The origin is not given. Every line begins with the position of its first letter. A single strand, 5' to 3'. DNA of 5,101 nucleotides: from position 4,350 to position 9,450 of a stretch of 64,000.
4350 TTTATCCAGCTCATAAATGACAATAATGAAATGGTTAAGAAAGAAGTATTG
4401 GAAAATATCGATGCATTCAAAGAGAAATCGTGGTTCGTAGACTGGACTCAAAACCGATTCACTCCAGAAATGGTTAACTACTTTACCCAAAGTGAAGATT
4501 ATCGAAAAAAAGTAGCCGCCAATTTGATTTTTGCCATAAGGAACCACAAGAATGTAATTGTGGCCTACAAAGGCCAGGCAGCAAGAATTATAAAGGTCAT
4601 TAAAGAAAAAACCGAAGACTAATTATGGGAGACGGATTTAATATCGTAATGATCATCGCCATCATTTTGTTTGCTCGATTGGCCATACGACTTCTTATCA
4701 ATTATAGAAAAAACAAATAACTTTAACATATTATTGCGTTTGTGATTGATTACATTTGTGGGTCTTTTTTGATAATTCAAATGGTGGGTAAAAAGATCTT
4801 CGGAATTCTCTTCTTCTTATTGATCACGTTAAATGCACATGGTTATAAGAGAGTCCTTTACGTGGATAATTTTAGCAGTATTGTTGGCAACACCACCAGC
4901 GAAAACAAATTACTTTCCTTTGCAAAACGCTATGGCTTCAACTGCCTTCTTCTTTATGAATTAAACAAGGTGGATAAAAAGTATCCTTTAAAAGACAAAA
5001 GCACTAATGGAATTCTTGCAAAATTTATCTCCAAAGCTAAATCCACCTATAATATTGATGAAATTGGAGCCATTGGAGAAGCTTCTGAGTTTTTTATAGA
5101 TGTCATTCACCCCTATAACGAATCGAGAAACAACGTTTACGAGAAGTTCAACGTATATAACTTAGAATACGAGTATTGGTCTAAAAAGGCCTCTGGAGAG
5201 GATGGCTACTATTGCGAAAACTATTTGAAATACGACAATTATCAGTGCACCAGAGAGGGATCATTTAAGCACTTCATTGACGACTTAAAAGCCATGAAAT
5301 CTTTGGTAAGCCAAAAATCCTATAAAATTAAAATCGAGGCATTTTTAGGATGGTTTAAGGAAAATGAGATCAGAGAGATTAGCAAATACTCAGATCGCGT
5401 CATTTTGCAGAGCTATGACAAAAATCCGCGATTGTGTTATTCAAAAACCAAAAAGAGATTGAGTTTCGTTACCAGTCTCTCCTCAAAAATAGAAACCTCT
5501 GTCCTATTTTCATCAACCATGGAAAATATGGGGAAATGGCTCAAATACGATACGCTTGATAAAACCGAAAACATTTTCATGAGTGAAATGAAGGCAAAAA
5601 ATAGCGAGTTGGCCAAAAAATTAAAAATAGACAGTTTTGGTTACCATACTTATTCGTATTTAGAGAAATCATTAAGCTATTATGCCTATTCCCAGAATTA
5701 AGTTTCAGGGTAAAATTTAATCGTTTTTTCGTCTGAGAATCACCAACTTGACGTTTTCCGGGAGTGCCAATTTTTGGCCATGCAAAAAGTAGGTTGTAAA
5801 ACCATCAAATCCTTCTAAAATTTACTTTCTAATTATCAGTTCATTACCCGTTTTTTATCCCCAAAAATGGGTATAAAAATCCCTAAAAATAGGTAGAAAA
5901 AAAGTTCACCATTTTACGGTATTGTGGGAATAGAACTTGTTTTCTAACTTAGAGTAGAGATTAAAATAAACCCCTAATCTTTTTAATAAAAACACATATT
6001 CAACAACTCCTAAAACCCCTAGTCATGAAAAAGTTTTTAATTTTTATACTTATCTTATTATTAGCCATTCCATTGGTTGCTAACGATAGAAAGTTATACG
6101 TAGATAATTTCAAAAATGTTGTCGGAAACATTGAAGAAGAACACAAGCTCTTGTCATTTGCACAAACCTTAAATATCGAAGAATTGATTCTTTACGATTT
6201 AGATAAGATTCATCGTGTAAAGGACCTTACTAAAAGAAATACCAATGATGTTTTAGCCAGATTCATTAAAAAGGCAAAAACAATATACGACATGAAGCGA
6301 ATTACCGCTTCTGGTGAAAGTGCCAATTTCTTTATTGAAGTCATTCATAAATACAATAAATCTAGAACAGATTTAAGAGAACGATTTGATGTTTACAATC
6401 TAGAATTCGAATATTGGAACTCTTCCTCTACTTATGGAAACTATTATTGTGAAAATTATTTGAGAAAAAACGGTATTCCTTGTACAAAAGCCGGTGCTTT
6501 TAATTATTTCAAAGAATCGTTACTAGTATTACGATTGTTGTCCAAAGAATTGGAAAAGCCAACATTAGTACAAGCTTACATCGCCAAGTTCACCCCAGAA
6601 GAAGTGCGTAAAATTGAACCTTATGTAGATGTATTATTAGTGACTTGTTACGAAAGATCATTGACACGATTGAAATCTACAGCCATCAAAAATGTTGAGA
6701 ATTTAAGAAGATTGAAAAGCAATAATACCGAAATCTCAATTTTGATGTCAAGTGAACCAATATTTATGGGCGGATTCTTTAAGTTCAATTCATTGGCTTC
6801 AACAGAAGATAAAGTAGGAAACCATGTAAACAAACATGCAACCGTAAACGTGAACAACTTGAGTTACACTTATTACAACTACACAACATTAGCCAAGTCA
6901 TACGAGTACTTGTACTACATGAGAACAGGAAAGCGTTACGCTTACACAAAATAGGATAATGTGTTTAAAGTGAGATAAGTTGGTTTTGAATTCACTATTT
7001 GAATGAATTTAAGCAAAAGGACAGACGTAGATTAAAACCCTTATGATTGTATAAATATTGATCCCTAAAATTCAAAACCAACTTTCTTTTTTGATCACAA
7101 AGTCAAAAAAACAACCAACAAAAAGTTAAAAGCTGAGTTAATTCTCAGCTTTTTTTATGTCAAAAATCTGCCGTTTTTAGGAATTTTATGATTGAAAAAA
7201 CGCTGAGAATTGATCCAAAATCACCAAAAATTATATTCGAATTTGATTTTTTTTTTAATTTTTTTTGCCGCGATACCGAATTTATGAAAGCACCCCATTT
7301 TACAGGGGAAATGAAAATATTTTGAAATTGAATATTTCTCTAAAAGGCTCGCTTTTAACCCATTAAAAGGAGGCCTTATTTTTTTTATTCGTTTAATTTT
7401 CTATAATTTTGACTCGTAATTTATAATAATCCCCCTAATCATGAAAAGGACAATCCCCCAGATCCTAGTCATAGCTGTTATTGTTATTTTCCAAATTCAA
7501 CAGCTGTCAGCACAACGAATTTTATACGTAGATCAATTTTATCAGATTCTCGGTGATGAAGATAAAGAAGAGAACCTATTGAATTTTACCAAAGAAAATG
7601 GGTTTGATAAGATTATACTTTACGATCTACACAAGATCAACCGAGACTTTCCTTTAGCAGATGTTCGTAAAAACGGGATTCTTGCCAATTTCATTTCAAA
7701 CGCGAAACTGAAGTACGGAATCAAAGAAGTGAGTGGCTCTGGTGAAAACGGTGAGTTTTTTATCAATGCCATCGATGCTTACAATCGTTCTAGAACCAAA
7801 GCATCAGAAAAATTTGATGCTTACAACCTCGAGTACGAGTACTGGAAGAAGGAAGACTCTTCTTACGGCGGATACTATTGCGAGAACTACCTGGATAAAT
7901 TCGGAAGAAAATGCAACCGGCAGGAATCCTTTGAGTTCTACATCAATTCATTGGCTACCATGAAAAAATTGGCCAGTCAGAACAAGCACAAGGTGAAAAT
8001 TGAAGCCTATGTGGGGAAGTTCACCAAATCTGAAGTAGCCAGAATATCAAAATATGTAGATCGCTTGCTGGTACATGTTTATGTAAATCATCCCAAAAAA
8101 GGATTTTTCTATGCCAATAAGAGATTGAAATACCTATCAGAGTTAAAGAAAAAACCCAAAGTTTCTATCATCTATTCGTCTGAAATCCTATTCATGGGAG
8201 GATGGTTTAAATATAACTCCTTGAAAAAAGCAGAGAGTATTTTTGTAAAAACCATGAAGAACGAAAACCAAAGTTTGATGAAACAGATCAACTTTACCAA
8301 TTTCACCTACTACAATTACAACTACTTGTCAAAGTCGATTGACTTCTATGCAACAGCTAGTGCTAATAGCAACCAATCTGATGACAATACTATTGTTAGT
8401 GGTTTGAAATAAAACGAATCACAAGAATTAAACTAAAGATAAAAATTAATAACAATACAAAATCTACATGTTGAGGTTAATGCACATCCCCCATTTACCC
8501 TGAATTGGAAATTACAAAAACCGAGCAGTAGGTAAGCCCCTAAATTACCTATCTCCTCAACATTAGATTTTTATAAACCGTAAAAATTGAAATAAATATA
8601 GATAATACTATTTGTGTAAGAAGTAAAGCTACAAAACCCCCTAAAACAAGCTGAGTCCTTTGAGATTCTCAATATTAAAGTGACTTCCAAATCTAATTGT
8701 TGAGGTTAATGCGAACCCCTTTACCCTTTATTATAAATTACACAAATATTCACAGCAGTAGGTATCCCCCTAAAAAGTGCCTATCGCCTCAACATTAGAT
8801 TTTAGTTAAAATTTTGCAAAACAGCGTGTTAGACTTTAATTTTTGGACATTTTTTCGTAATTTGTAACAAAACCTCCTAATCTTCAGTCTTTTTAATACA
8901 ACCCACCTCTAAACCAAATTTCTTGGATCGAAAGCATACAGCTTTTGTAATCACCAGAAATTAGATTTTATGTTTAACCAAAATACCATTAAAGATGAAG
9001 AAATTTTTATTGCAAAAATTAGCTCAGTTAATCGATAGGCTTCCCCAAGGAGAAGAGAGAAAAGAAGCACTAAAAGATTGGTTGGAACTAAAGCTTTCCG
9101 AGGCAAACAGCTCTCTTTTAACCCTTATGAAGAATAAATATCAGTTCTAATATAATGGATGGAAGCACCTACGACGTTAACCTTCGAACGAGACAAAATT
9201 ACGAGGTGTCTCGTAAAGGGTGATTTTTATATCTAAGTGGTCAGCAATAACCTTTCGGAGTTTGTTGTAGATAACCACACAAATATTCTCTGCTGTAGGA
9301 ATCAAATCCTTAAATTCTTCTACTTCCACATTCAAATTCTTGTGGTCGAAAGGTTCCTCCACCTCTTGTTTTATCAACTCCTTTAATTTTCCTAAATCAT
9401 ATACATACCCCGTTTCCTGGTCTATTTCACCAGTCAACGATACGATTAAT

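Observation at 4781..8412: Three tandem, diverged secreted paralogs with a GH18-like acidic motif and a conserved Cys pair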

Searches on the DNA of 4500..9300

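Call 26: search_rna_families(source=window, start=4500, end=9300, threshold=evalue, max_evalue=1)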
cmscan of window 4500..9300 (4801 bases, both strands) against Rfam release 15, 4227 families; matches with E-value up to 1: 1.
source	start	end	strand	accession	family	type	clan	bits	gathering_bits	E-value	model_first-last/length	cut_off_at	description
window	7146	7223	+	RF01239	snR49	Gene; snRNA; snoRNA; HACA-box;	CL00038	22.6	45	0.31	1-170/170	no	Small nucleolar RNA snR49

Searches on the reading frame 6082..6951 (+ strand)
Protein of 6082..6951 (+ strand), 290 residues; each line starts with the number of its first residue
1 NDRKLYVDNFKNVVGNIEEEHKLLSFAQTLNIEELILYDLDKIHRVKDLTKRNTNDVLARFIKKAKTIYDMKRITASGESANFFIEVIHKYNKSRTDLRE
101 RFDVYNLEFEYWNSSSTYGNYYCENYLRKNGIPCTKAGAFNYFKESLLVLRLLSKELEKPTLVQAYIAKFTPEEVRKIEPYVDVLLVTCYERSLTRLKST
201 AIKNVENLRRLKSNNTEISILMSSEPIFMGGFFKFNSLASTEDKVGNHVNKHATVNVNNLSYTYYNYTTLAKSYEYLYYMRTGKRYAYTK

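Call 70: predict_structure(alignment_id=A4)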
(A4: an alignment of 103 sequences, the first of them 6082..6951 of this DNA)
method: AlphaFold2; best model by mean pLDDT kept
length: 290 residues; sequences in the alignment: 103
mean_pLDDT: 96.3   pTM: 0.93
mean pLDDT of the five models: 96.3, 95.7, 95.6, 95.2, 94.3
residues with pLDDT >= 90: 273; 70-90: 14; 50-70: 2; < 50: 1
segments of 3 or more residues with pLDDT < 50: none
pLDDT, mean of each block of 10 residues (from residue 1): 96 98 98 98 98 97 98 98 99 98 98 88 96 97 98 98 98 98 98 98 96 95 98 98 96 87 98 97 81
secondary structure, 60 per line:
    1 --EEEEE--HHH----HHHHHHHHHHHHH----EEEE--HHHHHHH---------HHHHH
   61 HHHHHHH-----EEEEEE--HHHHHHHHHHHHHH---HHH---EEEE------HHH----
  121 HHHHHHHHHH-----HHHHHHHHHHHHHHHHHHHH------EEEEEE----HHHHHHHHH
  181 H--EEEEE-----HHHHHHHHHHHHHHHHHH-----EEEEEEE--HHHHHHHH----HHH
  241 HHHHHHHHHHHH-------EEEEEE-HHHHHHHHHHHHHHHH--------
elements in order: E3-7 H17-29 E34-37 H40-46 H56-67 E73-78 H81-94 E104-107 H121-130 H136-155 E162-167 H172-181 E184-188 H194-211 E217-223 H226-233 H238-252 E260-265 H267-282

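Call 74: fold_search(model_id=the predicted structure, library=pdb)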
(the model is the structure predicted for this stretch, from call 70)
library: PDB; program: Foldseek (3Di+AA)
matches with E <= 10: 1592; with E <= 0.001: 91
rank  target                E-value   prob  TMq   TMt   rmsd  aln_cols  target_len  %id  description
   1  9gm0_A                2.9e-05  1.00  0.34  0.35  13.1       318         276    9  KvPepI F420-dependent oxidoreductase, F420 complex (released 2025-06-11)
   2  9gnc_A                3.1e-05  1.00  0.41  0.43  10.0       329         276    8  KvPepIY122A mutant in complex with F420, F420-dependent oxidoreductase (released 2025-06-11)
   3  1s5t_A                3.3e-05  1.00  0.41  0.41   6.8       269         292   10  Crystal Structure Analysis of a mutant of DIHYDRODIPICOLINATE SYNTHASE--residue thr44 to val44 (released 2004-04-27)
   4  9gm0_B                3.3e-05  1.00  0.33  0.35  13.0       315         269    9  KvPepI F420-dependent oxidoreductase, F420 complex (released 2025-06-11)
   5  3fa4_C                3.7e-05  1.00  0.49  0.50   7.7       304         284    8  Crystal structure of 2,3-dimethylmalate lyase, a PEP mutase/isocitrate lyase superfamily member, triclinic crystal for (released 2009-01-27)
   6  5oq2_A                3.9e-05  1.00  0.56  0.47   6.8       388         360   12  Se-SAD structure of the functional region of Cwp19 from Clostridium difficile (released 2017-11-01)
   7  1dhp_A                3.9e-05  1.00  0.43  0.43   6.3       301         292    8  DIHYDRODIPICOLINATE SYNTHASE (released 1997-02-12)
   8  5oq3                  5.2e-05  1.00  0.57  0.48   6.3       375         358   11  High resolution structure of the functional region of Cwp19 from Clostridium difficile (released 2017-11-01)
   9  9gnd_A                5.5e-05  1.00  0.42  0.44  10.2       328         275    8  KvPepIH62A mutant in complex with F420,F420-dependent oxidoreductase (released 2025-06-11)
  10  3a9i                  5.8e-05  1.00  0.48  0.41   5.9       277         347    7  Crystal structure of homocitrate synthase from Thermus thermophilus complexed with Lys (released 2009-12-22)
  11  2r8w_B                6.2e-05  1.00  0.46  0.45   6.1       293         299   12  The crystal structure of dihydrodipicolinate synthase (Atu0899) from Agrobacterium tumefaciens str. C58 (released 2007-09-25)
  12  3pph_B                6.6e-05  1.00  0.48  0.22   9.1       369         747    7  Crystal structure of the Candida albicans methionine synthase by surface entropy reduction, threonine variant (released 2011-10-12)
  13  4lsb_B                6.9e-05  1.00  0.46  0.48   7.6       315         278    8  Crystal structure of a putative lyase/mutase from Burkholderia cenocepacia J2315 (released 2013-08-14)
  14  1s5v_A                6.9e-05  1.00  0.42  0.42   6.5       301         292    9  Crystal Structure Analysis of a mutant of DIHYDRODIPICOLINATE SYNTHASE--residue Tyr107 to Phe107 (released 2004-04-27)
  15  3pph_A                6.9e-05  1.00  0.48  0.21   6.9       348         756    7  Crystal structure of the Candida albicans methionine synthase by surface entropy reduction, threonine variant (released 2011-10-12)
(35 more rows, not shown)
